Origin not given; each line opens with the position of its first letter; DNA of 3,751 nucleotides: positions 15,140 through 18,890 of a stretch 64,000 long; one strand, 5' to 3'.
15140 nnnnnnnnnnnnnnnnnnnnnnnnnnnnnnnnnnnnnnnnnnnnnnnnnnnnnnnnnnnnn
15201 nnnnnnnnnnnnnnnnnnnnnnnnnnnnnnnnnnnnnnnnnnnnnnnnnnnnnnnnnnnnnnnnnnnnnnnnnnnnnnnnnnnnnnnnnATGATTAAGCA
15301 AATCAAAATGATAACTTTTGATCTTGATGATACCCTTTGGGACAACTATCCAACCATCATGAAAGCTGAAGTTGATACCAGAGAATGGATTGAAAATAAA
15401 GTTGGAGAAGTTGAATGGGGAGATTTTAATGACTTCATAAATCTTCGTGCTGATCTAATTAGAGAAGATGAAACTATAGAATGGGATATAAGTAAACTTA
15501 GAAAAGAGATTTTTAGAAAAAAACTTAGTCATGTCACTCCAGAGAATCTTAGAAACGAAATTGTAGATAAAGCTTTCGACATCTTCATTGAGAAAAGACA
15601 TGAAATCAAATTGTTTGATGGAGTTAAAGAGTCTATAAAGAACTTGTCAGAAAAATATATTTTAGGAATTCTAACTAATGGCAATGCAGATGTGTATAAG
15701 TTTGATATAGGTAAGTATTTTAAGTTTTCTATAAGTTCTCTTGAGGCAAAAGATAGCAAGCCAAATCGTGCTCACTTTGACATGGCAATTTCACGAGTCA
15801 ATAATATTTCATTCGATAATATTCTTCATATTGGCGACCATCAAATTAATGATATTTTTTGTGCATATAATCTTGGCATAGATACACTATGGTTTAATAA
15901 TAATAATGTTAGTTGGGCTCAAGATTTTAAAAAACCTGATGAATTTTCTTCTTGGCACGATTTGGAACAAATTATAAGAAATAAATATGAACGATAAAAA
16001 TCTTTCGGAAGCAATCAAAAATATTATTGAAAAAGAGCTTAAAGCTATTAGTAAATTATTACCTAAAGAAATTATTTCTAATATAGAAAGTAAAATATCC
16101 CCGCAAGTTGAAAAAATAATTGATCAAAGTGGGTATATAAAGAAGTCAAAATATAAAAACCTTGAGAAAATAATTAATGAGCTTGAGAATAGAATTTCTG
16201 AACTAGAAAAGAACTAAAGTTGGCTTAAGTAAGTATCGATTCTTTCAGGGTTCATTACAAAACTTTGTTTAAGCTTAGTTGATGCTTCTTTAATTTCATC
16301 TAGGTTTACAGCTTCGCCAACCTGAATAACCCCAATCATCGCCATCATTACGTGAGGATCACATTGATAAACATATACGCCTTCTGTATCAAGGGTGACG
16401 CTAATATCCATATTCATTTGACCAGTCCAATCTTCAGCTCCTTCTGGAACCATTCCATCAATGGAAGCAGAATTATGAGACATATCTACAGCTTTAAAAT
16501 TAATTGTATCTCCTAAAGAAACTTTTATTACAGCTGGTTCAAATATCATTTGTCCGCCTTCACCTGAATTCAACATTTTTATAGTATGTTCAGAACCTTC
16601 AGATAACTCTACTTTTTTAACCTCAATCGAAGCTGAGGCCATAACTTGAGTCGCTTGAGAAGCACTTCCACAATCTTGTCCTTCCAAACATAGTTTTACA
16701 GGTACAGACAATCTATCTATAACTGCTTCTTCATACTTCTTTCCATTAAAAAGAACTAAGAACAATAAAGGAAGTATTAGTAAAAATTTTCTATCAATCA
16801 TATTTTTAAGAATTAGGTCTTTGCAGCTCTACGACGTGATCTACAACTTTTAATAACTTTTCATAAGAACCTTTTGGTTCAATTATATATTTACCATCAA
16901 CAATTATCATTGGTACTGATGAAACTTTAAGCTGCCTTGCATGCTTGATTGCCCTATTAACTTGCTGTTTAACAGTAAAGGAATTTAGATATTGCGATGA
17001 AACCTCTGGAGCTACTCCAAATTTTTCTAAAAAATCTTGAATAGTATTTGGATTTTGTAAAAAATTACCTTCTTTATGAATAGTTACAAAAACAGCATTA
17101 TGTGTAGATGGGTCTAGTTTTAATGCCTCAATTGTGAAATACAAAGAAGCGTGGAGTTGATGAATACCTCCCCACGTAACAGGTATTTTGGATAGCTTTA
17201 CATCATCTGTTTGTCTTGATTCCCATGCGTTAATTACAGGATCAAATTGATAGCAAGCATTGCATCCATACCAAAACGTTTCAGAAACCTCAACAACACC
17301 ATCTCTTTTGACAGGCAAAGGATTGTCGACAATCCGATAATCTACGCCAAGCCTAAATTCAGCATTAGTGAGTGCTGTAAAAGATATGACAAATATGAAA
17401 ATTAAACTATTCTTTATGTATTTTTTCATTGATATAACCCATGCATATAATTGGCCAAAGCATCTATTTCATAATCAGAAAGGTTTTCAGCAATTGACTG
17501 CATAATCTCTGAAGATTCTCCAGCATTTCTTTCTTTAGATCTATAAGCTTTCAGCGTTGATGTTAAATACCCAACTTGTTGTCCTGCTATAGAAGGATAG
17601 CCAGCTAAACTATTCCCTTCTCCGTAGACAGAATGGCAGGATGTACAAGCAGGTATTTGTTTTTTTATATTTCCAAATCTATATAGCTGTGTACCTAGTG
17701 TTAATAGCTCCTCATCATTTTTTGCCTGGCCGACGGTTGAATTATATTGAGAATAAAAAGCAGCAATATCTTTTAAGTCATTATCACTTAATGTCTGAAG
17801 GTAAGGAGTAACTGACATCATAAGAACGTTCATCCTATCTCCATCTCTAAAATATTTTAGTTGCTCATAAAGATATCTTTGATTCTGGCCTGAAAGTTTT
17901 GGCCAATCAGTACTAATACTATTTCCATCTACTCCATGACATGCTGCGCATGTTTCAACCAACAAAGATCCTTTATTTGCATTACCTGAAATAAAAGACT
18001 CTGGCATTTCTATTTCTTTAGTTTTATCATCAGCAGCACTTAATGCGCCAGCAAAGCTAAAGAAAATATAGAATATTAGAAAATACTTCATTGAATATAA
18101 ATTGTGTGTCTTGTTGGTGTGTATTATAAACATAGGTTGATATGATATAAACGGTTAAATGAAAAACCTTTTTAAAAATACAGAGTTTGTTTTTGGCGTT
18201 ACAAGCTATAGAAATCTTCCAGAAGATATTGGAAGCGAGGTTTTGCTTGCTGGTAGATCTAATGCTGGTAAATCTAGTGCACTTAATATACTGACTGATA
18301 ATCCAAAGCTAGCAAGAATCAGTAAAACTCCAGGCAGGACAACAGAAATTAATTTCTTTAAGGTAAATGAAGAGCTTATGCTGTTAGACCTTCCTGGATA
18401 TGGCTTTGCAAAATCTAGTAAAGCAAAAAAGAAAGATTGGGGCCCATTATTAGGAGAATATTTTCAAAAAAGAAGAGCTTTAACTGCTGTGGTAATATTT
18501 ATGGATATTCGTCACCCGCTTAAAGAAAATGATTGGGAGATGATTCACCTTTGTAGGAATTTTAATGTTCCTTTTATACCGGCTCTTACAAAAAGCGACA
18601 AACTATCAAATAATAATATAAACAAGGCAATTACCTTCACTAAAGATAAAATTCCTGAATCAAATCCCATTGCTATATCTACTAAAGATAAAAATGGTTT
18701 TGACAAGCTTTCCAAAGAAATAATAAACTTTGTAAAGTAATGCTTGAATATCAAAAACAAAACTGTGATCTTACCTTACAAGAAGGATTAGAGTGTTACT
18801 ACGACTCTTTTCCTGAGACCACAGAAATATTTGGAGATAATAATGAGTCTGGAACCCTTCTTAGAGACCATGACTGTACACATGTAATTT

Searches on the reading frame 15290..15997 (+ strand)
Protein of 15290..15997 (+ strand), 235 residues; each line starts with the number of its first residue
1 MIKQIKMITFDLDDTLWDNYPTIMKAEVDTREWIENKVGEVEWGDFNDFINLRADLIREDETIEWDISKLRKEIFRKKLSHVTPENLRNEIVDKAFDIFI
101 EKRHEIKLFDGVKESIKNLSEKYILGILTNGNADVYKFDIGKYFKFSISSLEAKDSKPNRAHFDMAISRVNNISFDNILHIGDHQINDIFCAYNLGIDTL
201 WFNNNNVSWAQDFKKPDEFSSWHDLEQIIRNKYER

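Call 55: search_protein_families(library=pfam, proteins=[window:15290-15997:+], max_evalue=0.00001)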
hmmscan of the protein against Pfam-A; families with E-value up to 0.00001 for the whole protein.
window:15290-15997:+ (235 aa): 2 families
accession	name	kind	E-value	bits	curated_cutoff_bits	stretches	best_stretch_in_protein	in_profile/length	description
PF13419.12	HAD_2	-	6.4e-18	65.9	23.8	1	8-201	1-177/178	Haloacid dehalogenase-like hydrolase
PF00702.32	Hydrolase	-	3.2e-16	60.7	26.4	1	5-189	1-184/191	haloacid dehalogenase-like hydrolase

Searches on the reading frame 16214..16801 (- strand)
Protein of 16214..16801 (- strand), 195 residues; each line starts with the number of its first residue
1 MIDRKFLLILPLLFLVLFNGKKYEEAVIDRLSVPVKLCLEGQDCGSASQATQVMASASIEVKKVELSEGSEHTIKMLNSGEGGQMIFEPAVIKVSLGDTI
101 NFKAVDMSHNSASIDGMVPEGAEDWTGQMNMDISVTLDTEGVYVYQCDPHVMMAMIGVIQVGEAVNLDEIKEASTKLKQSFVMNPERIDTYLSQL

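Call 55: search_protein_families(library=pfam, proteins=[window:16214-16801:-], max_evalue=0.00001)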
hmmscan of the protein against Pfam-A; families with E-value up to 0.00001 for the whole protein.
window:16214-16801:- (195 aa): 1 family
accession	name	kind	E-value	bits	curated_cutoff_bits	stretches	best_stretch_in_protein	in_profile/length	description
PF00127.26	Copper-bind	-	8.3e-17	61.9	21.2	1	75-161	2-98/99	Copper binding proteins, plastocyanin/azurin family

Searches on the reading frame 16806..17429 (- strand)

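Call 55: search_protein_families(library=pfam, proteins=[window:16806-17429:-], max_evalue=0.00001)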
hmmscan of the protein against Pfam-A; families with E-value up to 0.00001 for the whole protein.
window:16806-17429:- (207 aa): 1 family
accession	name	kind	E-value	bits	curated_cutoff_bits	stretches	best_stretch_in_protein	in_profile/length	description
PF01323.26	DSBA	-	8.5e-12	45.7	25.6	1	98-190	93-184/191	DSBA-like thioredoxin domain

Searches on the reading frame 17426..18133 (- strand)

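Call 55: search_protein_families(library=pfam, proteins=[window:17426-18133:-], max_evalue=0.00001)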
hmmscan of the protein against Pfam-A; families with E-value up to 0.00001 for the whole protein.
window:17426-18133:- (235 aa): 2 families
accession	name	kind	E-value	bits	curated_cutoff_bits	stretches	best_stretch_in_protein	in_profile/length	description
PF00034.26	Cytochrom_C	-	1.3e-19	71.7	21.3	2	54-126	3-85/90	Cytochrome c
PF13442.11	Cytochrome_CBB3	-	3.8e-11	43.6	27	0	58-126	10-67/68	Cytochrome C oxidase, cbb3-type, subunit III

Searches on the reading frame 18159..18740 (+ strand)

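Call 55: search_protein_families(library=pfam, proteins=[window:18159-18740:+], max_evalue=0.00001)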
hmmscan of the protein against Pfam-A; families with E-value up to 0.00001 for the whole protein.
window:18159-18740:+ (193 aa): 3 families
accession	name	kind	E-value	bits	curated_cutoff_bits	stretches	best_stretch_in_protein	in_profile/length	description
PF01926.29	MMR_HSR1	-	5.9e-17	62.2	21.9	1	27-145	1-113/113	50S ribosome-binding GTPase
PF02421.24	FeoB_N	-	4.9e-07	29.8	27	1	27-188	2-156/156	Ferrous iron transport protein B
PF03193.22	RsgA_GTPase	-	3.8e-06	27.3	30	0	28-80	109-167/174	RsgA GTPase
